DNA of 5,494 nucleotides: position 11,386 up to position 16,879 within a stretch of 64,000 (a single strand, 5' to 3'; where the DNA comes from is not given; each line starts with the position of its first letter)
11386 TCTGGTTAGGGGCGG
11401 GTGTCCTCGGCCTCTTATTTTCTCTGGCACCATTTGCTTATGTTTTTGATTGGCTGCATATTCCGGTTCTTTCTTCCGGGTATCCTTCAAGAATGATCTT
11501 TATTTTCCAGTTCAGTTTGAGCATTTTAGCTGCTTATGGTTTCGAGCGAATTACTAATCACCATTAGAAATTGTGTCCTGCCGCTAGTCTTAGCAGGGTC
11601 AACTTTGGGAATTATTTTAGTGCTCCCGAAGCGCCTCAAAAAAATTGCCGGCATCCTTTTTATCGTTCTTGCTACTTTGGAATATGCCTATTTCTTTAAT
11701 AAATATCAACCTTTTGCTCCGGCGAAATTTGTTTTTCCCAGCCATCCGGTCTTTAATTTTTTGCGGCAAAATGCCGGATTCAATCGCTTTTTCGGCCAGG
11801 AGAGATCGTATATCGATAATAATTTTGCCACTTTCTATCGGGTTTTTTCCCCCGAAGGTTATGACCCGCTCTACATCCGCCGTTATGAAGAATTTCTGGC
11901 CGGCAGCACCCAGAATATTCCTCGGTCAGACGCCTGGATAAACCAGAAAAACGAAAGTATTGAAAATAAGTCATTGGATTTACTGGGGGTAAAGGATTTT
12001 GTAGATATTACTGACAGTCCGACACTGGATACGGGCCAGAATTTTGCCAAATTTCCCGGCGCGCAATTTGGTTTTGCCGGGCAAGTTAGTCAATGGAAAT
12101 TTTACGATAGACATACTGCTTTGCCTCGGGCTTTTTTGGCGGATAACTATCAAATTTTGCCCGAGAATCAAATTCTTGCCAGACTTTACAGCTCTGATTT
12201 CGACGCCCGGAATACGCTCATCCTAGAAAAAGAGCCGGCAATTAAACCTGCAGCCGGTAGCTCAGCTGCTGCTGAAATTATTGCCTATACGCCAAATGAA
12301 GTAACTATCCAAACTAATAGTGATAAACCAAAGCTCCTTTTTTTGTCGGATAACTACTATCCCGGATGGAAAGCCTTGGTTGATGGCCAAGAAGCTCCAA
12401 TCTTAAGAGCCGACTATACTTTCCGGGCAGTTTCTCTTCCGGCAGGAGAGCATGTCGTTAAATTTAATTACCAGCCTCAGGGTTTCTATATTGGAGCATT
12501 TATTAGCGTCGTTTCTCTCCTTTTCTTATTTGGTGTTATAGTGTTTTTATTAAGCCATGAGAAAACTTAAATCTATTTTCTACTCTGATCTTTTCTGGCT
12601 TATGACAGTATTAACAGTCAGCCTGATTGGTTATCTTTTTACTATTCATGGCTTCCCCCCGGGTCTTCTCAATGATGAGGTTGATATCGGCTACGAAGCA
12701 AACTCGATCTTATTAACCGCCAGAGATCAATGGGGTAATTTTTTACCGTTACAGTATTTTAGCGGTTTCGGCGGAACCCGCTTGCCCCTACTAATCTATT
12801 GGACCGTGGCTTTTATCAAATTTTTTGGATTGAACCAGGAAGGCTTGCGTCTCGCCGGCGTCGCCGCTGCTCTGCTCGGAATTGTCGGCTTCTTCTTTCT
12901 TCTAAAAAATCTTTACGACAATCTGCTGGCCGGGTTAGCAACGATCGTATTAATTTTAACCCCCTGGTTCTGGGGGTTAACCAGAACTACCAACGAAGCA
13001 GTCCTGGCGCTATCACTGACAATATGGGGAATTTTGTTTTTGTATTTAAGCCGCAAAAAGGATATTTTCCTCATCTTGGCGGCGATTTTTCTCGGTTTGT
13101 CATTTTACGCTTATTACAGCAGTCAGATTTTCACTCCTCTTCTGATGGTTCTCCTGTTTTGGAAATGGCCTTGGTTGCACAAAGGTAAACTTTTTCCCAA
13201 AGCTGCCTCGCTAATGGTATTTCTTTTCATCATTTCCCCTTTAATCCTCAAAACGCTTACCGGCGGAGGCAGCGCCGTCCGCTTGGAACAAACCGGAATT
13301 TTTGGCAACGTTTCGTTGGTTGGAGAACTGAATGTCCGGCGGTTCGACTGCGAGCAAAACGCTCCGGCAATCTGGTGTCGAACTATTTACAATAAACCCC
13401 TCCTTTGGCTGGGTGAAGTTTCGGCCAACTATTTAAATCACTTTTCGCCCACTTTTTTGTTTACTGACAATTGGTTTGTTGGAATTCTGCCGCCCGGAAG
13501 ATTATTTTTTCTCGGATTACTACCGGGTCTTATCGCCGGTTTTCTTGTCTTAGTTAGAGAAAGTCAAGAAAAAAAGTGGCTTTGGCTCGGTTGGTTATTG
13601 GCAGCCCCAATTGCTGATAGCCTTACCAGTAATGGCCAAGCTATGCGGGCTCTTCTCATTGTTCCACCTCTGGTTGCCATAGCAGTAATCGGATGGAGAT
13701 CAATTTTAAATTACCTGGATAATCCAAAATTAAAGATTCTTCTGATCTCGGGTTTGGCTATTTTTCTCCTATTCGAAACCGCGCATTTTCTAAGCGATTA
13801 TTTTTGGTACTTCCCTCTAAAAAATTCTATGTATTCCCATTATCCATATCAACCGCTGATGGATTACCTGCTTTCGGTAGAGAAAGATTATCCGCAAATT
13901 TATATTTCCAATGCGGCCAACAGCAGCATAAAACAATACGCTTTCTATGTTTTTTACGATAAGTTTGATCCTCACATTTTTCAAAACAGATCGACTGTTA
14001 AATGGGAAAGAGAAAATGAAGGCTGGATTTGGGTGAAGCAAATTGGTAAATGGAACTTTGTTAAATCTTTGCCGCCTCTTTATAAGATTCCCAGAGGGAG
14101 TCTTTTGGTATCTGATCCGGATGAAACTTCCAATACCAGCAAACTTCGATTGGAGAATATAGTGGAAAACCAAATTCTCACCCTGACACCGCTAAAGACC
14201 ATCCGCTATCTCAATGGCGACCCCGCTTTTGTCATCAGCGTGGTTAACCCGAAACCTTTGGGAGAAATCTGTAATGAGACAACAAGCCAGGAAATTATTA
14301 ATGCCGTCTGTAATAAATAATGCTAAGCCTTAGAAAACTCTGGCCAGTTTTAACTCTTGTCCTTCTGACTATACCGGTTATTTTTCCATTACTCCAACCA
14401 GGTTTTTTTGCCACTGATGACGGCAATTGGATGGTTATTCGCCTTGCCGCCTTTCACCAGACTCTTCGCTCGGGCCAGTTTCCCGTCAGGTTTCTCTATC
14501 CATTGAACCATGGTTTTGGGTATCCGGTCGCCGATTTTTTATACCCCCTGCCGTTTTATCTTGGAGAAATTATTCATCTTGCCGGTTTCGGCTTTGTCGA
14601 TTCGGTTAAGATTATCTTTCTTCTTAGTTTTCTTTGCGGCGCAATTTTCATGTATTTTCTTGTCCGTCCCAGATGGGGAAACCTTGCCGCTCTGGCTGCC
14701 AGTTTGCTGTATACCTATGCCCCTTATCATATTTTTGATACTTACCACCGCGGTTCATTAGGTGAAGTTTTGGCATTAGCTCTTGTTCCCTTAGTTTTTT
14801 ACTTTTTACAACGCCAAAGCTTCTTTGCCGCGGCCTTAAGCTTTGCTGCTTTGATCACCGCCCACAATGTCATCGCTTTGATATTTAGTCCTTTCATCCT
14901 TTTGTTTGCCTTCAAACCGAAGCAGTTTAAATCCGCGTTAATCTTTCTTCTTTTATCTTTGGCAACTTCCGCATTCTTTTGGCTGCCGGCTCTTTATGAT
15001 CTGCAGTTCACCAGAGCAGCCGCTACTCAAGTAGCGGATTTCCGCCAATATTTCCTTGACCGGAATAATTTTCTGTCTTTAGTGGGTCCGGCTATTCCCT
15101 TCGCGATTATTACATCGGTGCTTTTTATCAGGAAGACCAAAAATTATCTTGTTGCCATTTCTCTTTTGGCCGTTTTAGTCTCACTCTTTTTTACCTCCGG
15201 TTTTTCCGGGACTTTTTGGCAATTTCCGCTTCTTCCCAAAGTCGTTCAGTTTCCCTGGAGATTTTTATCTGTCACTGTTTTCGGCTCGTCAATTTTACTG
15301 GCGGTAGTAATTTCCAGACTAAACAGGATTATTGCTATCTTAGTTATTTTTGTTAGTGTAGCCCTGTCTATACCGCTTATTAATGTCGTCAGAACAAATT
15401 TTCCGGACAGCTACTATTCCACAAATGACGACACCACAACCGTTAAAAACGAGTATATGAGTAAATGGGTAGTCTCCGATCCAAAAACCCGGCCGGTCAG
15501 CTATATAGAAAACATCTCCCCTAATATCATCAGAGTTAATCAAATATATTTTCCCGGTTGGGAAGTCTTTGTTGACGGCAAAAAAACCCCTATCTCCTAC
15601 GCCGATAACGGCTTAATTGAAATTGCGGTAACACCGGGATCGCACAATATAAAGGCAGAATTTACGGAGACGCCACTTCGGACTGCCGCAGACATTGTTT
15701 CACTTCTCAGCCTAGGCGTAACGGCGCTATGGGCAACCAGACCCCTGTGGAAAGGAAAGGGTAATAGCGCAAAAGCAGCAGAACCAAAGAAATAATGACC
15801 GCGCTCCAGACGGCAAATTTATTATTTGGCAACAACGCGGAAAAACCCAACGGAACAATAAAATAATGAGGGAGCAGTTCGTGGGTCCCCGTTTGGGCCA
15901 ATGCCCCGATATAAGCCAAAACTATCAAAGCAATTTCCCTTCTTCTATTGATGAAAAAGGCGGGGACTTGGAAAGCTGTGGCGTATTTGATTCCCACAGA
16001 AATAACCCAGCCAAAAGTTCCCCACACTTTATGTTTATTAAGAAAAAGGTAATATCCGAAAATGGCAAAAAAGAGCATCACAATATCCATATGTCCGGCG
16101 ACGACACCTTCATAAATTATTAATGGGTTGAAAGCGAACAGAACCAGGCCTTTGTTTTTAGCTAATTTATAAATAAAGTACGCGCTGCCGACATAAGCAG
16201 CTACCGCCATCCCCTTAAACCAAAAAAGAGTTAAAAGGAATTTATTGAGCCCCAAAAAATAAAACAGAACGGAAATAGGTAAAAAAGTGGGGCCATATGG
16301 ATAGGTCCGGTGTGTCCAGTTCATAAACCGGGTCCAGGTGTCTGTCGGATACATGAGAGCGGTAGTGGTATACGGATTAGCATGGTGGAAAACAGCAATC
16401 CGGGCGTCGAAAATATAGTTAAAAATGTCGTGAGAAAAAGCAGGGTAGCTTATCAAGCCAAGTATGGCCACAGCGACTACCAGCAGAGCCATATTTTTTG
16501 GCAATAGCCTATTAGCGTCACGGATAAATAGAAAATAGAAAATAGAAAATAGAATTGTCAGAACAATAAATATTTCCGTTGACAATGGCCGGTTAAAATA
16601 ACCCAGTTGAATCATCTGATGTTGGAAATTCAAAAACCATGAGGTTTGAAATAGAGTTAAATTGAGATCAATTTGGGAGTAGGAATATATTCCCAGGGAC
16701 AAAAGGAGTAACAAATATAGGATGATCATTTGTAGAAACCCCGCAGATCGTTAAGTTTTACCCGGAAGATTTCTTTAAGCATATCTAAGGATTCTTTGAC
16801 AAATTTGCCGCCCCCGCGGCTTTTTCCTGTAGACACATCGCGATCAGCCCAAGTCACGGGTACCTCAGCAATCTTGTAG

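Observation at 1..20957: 21-kb surface-glycosylation island dominated by GT-C membrane glycosyltransferase paralogs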

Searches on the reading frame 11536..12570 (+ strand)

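Call 6: search_protein_families(library=pfam, proteins=[window:11536-12570:+], max_evalue=0.01)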
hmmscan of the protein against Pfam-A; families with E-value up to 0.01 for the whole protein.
window:11536-12570:+ (344 aa): 1 family
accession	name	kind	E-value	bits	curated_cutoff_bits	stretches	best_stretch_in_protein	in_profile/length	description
PF09586.16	YfhO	-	5.5e-18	65.2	28.5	1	245-324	755-835/835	Bacterial membrane protein YfhO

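Call 73: search_protein_families(library=ncbifam, proteins=[window:11536-12570:+], max_evalue=0.001)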
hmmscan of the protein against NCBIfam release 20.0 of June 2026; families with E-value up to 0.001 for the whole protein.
window:11536-12570:+ (344 aa): 2 families
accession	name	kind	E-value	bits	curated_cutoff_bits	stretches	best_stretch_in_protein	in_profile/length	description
NF047590.1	GlcsyltransPgfM2Strep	equivalog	1.6e-09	36.5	1500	1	266-332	808-874/884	glycosyltransferase PgfM2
NF047589.1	GlcsyltransPgfM1Strep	equivalog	9.8e-09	33.8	1400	1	262-332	878-948/955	glycosyltransferase PgfM1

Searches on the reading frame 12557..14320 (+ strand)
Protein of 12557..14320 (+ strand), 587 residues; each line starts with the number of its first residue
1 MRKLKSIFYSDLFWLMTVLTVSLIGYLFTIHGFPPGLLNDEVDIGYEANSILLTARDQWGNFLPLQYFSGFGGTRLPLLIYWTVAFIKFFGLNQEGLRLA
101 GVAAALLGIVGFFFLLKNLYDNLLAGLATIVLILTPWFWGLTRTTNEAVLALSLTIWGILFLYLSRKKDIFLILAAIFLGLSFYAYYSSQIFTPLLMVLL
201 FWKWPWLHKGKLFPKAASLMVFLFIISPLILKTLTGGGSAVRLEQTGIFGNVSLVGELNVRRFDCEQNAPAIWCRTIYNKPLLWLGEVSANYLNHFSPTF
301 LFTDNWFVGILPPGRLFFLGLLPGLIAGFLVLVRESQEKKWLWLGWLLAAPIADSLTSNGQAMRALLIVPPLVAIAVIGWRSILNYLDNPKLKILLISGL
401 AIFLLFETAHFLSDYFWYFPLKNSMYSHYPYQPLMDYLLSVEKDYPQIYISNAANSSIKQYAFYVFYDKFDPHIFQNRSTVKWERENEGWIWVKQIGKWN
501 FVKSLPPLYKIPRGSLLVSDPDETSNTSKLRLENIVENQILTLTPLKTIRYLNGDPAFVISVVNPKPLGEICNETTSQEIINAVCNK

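Call 6: search_protein_families(library=pfam, proteins=[window:12557-14320:+], max_evalue=0.01)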
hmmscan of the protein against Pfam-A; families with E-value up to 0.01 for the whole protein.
window:12557-14320:+ (587 aa): 1 family
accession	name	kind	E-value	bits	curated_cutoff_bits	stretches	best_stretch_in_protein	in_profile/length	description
PF13231.12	PMT_2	-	1.3e-06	29.2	26.1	1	77-229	3-157/160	Dolichyl-phosphate-mannose-protein mannosyltransferase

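Call 8: search_protein_families(library=ncbifam, proteins=[window:12557-14320:+], max_evalue=0.01)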
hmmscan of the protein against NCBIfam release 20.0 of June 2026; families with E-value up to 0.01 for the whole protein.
window:12557-14320:+ (587 aa): 0 families

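Call 41: search_solved_structures(query=window:12557-14320:+, max_evalue=1)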
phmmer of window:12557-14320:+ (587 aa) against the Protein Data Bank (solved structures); distinct sequences matched with E-value up to 1: 0.

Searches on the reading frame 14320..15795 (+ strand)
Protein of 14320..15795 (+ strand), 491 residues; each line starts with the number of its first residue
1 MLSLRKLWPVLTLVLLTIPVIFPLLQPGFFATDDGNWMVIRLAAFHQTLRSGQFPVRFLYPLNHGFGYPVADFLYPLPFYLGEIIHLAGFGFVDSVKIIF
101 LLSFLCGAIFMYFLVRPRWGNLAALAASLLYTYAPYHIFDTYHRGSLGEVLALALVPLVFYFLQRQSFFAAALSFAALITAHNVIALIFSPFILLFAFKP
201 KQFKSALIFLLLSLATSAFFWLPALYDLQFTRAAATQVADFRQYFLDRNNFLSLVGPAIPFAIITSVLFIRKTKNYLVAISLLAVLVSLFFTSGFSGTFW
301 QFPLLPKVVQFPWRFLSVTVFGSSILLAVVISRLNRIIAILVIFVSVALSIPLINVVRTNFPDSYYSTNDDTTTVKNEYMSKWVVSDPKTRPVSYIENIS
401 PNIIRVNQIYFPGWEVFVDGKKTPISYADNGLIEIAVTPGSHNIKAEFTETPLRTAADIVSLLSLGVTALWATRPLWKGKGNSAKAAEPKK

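Call 6: search_protein_families(library=pfam, proteins=[window:14320-15795:+], max_evalue=0.01)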
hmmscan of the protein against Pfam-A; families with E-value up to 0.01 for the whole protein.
window:14320-15795:+ (491 aa): 2 families
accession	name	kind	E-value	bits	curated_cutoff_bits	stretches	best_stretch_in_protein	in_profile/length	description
PF10131.15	PTPS_related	-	6.1e-10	38.6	26.4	1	75-357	4-310/621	6-pyruvoyl-tetrahydropterin synthase related domain; membrane protein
PF09586.16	YfhO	-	9.7e-06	24.7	28.5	1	410-455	785-830/835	Bacterial membrane protein YfhO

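Call 8: search_protein_families(library=ncbifam, proteins=[window:14320-15795:+], max_evalue=0.01)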
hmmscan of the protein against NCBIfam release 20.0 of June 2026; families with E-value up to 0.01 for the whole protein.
window:14320-15795:+ (491 aa): 2 families
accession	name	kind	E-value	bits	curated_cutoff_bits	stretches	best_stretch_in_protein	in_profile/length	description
NF047589.1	GlcsyltransPgfM1Strep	equivalog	7.9e-05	20.9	1400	1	410-468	890-947/955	glycosyltransferase PgfM1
NF047590.1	GlcsyltransPgfM2Strep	equivalog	0.0026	16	1500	1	372-465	776-870/884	glycosyltransferase PgfM2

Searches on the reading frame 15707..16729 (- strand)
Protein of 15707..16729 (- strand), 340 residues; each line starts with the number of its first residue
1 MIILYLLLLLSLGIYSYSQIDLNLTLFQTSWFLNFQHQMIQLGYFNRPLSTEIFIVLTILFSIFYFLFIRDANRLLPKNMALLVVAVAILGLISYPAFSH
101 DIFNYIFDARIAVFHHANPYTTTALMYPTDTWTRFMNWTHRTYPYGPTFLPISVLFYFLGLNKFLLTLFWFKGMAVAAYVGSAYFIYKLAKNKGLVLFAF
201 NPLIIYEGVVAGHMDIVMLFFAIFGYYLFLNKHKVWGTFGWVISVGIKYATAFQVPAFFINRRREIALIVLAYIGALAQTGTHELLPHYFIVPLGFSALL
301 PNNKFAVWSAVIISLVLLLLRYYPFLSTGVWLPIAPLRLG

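Call 6: search_protein_families(library=pfam, proteins=[window:15707-16729:-], max_evalue=0.01)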
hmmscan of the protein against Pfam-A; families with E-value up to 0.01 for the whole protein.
window:15707-16729:- (340 aa): 0 families

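Call 8: search_protein_families(library=ncbifam, proteins=[window:15707-16729:-], max_evalue=0.01)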
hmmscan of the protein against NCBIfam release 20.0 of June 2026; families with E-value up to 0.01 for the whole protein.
window:15707-16729:- (340 aa): 2 families
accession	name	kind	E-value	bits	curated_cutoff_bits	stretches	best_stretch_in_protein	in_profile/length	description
TIGR03459.1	crt_membr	equivalog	1.8e-07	30.5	439.4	1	86-256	83-260/470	alpha-(1->6)-mannopyranosyltransferase A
NF038066.1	MptB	equivalog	5.4e-06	25.1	40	1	86-232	144-299/553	polyprenol phosphomannose-dependent alpha 1,6 mannosyltransferase MptB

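Call 42: search_solved_structures(query=window:15707-16729:-, max_evalue=1)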
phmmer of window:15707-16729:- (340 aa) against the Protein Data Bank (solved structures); distinct sequences matched with E-value up to 1: 4.
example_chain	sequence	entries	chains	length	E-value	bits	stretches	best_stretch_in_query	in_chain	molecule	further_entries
4mer_A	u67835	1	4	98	0.33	13.5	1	94-165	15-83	streptococcal Histidine-rich glycoprotein Interacting Protein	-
4pz1_A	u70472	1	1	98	0.64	12.5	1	94-160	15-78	sHIP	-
2wvi_A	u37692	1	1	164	0.9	12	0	128-150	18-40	MITOTIC CHECKPOINT SERINE/THREONINE-PROTEIN KINASE BUB1 BETA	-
3si5_A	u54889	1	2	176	0.99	11.9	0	128-150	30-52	Mitotic checkpoint serine/threonine-protein kinase BUB1 beta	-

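Call 79: search_solved_structures(query=A3, max_evalue=10)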
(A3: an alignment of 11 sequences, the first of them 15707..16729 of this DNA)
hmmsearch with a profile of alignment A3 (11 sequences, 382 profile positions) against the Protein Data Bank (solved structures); distinct sequences matched with E-value up to 10: 0.

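Call 80: search_protein_families(library=pfam, alignment_id=A3, max_evalue=0.1)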
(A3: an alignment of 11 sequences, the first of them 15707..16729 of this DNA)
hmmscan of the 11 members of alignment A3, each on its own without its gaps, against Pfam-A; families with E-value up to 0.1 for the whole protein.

A. member 1, window:15707-16729:- (340 aa): 0 families

B. families by the number of members that match (of 11 scanned): 4 families
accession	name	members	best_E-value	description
PF24129.1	DUF7396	2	0.014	Family of unknown function (DUF7396)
PF14147.11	Spore_YhaL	1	0.014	Sporulation protein YhaL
PF11628.13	TCR_zetazeta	1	0.048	T-cell surface glycoprotein CD3 zeta chain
PF04588.18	HIG_1_N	1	0.076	Hypoxia induced protein conserved region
